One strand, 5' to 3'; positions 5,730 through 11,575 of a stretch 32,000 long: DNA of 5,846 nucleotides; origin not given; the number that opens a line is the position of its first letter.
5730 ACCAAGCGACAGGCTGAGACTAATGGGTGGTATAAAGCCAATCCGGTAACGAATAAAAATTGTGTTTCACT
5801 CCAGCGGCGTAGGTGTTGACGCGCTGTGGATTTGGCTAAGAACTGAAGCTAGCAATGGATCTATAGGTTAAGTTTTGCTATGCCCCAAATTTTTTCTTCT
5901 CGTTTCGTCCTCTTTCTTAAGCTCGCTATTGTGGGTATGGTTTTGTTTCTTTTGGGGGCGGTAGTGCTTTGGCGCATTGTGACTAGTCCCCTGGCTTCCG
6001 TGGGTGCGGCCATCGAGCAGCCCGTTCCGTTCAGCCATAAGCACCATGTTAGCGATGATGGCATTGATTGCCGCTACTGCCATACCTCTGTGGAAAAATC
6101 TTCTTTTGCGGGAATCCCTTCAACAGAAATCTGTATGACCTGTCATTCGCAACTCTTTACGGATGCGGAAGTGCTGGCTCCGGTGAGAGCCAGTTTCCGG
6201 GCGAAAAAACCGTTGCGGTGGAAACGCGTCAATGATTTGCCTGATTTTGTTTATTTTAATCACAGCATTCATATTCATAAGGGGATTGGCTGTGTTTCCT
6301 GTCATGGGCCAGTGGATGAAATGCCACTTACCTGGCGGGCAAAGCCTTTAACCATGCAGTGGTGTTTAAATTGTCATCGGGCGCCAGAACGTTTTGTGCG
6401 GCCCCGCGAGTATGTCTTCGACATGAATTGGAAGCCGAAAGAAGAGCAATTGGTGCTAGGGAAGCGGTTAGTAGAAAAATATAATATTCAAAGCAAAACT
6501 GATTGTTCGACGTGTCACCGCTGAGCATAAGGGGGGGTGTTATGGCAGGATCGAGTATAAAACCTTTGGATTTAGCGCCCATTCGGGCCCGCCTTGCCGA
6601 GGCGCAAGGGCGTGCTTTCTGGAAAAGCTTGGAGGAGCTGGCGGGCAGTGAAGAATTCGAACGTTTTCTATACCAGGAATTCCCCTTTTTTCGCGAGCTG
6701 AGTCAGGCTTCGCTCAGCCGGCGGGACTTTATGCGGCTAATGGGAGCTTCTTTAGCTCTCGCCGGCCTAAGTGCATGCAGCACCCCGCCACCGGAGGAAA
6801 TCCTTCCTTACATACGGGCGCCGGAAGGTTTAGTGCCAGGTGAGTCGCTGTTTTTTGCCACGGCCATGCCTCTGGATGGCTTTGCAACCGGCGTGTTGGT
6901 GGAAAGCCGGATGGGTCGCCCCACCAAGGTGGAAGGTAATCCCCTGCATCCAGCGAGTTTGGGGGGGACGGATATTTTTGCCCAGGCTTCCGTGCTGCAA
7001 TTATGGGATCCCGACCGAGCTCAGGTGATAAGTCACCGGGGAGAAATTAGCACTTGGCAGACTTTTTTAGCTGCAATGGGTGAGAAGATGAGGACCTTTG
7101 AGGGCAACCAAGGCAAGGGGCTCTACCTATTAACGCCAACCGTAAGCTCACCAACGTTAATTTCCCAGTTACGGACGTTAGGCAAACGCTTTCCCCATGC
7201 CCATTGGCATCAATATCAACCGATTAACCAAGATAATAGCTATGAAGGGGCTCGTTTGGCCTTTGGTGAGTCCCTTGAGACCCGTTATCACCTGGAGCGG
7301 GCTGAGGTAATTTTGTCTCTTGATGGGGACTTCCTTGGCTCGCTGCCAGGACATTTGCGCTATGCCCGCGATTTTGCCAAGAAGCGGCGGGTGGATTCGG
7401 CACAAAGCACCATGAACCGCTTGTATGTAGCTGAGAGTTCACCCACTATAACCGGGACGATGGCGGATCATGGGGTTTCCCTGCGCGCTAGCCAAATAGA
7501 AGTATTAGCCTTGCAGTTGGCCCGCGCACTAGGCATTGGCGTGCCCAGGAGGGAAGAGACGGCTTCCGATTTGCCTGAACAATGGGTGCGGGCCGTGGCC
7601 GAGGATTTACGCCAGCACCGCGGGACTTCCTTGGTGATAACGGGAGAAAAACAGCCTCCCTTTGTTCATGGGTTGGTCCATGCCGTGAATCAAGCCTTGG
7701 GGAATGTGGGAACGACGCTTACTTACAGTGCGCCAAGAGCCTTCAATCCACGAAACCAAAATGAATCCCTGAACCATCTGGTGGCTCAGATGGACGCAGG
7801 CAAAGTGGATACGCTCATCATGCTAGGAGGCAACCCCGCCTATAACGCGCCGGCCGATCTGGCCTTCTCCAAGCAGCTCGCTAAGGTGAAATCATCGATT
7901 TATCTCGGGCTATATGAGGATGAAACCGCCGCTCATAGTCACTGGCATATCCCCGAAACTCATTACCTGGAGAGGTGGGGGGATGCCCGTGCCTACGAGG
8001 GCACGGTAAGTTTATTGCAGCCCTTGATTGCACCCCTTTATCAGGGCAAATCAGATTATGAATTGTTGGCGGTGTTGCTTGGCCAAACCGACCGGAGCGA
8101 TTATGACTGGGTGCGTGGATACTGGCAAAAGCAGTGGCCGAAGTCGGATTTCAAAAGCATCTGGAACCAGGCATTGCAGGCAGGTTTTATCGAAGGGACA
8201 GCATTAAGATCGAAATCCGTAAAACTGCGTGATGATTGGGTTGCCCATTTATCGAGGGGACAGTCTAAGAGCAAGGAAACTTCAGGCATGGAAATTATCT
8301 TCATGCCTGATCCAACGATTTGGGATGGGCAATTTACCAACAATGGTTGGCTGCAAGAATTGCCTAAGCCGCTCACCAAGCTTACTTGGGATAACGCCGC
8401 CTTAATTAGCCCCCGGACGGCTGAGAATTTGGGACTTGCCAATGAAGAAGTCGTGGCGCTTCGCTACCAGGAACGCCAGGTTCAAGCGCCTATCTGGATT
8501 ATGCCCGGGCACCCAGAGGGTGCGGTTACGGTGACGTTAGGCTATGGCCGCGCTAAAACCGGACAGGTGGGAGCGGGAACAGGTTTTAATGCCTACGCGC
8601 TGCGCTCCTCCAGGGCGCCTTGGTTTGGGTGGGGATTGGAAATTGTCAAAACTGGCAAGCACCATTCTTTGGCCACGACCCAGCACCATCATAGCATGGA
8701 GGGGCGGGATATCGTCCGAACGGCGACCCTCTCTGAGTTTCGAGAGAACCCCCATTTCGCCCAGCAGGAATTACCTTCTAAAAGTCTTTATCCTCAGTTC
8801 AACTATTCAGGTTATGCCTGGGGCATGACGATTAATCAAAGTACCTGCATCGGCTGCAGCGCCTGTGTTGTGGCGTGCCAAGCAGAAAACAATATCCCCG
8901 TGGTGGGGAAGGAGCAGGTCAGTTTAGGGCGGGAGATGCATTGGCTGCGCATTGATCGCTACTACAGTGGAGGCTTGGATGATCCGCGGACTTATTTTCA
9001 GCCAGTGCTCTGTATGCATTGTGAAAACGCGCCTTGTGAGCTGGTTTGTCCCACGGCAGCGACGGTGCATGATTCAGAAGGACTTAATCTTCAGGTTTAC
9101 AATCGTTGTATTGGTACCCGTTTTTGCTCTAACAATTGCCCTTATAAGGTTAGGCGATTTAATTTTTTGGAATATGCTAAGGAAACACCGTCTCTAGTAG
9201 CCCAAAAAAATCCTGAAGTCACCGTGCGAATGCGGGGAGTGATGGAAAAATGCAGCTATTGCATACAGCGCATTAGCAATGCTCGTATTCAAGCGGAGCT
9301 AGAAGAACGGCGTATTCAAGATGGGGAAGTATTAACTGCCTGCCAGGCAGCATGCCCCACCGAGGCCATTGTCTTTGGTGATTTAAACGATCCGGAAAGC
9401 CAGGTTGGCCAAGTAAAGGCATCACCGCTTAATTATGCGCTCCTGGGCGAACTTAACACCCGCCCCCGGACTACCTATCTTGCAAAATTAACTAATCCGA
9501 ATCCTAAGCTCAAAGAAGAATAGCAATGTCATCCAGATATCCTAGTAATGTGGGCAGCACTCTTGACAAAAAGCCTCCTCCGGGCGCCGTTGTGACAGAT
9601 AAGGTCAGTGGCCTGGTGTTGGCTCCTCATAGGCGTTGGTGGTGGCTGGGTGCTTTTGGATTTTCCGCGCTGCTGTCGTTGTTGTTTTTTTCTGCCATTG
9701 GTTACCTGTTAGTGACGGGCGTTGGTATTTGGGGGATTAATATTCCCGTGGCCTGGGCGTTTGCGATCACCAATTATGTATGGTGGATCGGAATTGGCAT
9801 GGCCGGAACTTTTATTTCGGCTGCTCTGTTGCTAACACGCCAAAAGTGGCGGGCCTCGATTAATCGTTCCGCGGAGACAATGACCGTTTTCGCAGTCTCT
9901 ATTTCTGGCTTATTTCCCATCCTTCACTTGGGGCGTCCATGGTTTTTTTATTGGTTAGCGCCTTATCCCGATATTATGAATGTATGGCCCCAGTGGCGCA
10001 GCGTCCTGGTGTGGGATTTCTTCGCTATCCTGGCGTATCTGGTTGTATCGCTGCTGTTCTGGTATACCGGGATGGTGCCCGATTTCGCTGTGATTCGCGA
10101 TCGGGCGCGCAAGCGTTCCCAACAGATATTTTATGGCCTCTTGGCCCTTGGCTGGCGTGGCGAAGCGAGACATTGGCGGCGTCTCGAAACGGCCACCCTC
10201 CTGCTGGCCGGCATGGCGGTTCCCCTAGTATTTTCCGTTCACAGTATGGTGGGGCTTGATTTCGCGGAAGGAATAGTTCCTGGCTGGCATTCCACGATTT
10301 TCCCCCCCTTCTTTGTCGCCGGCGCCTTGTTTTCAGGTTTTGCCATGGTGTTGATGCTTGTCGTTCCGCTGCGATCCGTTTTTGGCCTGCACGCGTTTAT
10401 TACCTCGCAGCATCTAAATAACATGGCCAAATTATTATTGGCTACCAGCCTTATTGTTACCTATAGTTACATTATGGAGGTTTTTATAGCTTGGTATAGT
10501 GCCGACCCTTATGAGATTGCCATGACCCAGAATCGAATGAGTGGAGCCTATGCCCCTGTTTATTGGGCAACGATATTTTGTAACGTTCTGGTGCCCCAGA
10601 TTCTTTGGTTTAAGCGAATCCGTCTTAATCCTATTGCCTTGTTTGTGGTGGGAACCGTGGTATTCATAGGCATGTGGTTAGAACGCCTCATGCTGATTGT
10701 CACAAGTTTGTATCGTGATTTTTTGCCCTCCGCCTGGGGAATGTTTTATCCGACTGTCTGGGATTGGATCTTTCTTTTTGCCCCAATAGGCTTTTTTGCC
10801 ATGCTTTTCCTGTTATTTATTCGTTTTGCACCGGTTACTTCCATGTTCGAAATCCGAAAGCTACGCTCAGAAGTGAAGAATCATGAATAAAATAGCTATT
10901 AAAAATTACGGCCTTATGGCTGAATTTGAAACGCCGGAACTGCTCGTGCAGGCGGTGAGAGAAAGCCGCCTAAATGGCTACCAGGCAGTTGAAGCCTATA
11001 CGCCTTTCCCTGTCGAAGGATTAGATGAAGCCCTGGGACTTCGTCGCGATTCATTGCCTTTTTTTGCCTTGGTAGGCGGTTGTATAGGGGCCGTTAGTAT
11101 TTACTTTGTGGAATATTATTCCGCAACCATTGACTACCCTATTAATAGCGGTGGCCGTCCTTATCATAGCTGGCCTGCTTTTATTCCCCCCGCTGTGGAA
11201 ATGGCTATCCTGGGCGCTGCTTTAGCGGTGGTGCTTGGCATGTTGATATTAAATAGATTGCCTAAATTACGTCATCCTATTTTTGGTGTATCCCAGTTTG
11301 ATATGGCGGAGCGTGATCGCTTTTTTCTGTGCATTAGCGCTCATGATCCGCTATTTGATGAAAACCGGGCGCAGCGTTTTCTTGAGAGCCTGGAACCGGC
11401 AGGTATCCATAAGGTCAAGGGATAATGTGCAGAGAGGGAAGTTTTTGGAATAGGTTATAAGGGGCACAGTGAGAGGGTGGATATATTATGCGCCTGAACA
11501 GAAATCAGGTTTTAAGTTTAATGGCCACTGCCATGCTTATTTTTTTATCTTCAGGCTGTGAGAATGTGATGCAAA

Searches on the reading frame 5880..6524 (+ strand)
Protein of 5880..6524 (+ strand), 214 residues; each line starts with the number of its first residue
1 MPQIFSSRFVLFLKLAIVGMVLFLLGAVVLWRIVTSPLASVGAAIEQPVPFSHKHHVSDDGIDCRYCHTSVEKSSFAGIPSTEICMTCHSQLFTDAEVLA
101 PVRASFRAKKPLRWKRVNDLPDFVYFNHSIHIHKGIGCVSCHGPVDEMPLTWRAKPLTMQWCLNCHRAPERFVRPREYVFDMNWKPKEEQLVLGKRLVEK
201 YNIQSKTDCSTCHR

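Call 5: search_protein_families(library=pfam, proteins=[window:5880-6524:+])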
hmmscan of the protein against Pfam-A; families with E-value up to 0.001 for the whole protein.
window:5880-6524:+ (214 aa): 6 families
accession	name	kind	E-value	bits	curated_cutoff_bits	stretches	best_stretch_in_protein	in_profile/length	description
PF14522.11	Cytochrome_C7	-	6e-16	58.5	24.8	2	124-214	1-67/67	Cytochrome c7 and related cytochrome c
PF14537.11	Cytochrom_c3_2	-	6.1e-10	39.9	25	1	131-214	2-65/79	Cytochrome c3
PF02085.21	Cytochrom_CIII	-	2.5e-08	34.6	22.9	1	43-93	15-57/101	Class III cytochrome C family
PF22113.1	Mtrc-MtrF_II-IV_dom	-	3.3e-07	30.5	30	1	63-213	8-127/176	Outer membrane cytochrome MtrC/MtrF-like, domains II/IV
PF02335.20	Cytochrom_C552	-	0.0002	20.9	24.1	1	121-200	230-314/438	Cytochrome c552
PF09699.15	Paired_CXXCH_1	-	0.00094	19.3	20.6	0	137-168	8-38/41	Doubled CXXCH motif (Paired_CXXCH_1)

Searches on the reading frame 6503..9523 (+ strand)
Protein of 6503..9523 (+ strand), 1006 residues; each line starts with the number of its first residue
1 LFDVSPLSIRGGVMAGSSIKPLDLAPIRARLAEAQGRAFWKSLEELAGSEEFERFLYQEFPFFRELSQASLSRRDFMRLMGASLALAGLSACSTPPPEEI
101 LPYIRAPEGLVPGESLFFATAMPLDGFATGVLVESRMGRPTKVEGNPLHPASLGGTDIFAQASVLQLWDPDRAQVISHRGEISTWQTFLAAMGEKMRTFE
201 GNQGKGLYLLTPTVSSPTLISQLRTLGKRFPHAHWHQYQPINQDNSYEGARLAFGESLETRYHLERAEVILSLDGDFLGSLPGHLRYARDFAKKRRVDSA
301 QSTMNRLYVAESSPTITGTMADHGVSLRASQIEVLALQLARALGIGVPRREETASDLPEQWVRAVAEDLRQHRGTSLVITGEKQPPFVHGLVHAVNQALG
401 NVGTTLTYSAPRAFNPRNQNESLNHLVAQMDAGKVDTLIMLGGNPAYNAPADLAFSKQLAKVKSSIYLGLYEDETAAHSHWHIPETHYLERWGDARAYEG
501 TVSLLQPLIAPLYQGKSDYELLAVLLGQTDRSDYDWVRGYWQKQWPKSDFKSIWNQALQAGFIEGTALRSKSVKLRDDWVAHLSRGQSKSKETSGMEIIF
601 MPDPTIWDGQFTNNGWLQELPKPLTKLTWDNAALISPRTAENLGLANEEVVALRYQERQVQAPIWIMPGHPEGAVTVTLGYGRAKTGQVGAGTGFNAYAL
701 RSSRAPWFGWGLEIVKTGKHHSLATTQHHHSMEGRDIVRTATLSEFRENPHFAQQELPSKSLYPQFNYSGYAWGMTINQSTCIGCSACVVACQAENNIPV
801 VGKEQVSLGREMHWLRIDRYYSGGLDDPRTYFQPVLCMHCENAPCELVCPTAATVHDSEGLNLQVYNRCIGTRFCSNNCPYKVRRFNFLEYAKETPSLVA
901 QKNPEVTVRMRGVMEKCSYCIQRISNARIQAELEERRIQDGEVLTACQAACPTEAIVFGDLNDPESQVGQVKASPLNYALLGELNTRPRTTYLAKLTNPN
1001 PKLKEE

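Call 5: search_protein_families(library=pfam, proteins=[window:6503-9523:+])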
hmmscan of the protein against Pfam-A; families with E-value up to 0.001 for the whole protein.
window:6503-9523:+ (1006 aa): 8 families
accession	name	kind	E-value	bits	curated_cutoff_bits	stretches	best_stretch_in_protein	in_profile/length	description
PF12838.12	Fer4_7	-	3.9e-15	56.5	27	2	781-853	1-52/52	4Fe-4S dicluster domain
PF13247.11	Fer4_11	-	2.9e-10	40.7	26.2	1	830-887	3-62/100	4Fe-4S dicluster domain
PF13183.11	Fer4_8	-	2.4e-06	28.4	27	0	780-851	3-66/68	4Fe-4S dicluster domain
PF00384.28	Molybdopterin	-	5.6e-05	22.8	24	1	421-526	245-351/353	Molybdopterin oxidoreductase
PF12797.12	Fer4_2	-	0.0001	22.5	24.5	1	773-793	1-21/22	4Fe-4S binding domain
PF13237.11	Fer4_10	-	0.00028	21.2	25.5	0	775-793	2-21/53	4Fe-4S dicluster domain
PF01568.27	Molydop_binding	-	0.0003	21.2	26.8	0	632-690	31-84/110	Molydopterin dinucleotide binding domain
PF13187.11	Fer4_9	-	0.00091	19.7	27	1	782-852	2-50/52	4Fe-4S dicluster domain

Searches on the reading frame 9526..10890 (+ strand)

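Call 5: search_protein_families(library=pfam, proteins=[window:9526-10890:+])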
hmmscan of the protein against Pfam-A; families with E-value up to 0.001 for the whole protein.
window:9526-10890:+ (454 aa): 1 family
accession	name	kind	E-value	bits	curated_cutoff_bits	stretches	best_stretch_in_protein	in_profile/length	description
PF03916.19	NrfD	-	7.4e-18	65.7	25.8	1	74-395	8-309/313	Polysulphide reductase, NrfD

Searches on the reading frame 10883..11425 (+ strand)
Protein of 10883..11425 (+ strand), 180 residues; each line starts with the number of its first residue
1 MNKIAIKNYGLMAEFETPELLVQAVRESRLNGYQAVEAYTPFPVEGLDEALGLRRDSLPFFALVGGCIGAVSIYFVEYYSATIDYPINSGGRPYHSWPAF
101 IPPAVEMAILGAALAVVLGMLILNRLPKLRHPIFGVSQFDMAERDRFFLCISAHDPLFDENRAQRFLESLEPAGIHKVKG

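Call 5: search_protein_families(library=pfam, proteins=[window:10883-11425:+])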
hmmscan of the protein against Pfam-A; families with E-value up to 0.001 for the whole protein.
window:10883-11425:+ (180 aa): 1 family
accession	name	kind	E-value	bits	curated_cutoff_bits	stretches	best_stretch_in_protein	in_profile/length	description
PF11821.13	ActD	-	9.1e-63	211.4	25.7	1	9-176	1-169/170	Alternative complex III, ActD subunit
